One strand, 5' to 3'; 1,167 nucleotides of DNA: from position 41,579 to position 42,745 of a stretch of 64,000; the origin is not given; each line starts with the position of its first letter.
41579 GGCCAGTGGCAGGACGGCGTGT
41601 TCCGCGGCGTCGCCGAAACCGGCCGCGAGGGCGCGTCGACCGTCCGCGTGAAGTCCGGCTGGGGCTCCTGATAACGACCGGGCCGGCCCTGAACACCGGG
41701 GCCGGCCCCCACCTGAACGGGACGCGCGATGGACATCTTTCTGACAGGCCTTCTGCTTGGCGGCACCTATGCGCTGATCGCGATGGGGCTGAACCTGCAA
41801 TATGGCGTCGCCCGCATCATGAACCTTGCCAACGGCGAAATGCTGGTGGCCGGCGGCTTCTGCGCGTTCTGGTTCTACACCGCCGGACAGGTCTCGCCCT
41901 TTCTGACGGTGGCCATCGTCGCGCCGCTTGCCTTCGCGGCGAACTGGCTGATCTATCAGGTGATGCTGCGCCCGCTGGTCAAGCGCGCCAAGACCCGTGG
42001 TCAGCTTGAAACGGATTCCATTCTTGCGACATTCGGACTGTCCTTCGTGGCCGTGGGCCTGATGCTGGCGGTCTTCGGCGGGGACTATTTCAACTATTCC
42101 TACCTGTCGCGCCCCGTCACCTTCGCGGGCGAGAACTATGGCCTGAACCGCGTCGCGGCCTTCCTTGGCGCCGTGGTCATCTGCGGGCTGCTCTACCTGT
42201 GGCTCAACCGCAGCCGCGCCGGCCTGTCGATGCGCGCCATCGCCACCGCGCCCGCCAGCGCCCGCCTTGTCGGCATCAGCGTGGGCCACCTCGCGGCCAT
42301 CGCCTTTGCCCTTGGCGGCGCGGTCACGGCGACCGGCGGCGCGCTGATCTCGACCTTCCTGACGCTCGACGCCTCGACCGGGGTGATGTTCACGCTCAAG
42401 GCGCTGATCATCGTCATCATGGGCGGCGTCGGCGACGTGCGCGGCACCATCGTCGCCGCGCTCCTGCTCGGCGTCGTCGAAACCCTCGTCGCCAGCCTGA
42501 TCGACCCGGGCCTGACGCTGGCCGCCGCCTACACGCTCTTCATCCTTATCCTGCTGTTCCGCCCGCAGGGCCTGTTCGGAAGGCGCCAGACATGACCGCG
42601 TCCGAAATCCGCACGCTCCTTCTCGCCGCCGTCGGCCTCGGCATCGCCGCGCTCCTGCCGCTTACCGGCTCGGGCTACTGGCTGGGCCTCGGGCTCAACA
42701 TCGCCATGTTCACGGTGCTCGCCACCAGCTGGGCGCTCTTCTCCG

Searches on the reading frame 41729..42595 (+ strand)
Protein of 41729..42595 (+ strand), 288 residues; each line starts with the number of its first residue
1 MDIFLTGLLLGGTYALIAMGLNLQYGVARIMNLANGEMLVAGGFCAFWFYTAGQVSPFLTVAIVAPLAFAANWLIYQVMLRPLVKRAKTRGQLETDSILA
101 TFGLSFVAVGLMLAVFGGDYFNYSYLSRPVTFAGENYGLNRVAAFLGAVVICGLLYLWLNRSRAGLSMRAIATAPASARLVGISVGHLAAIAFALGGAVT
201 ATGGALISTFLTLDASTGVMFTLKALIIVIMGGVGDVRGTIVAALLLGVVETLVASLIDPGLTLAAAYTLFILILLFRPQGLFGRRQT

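Call 115: search_protein_families(library=pfam, proteins=[window:41729-42595:+], max_evalue=0.01)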
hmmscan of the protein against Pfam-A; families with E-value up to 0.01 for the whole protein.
window:41729-42595:+ (288 aa): 1 family
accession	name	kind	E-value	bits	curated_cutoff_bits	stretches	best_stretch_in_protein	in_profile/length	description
PF02653.21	BPD_transp_2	-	8.1e-29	101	26.8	1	4-274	2-268/269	Branched-chain amino acid transport system / permease component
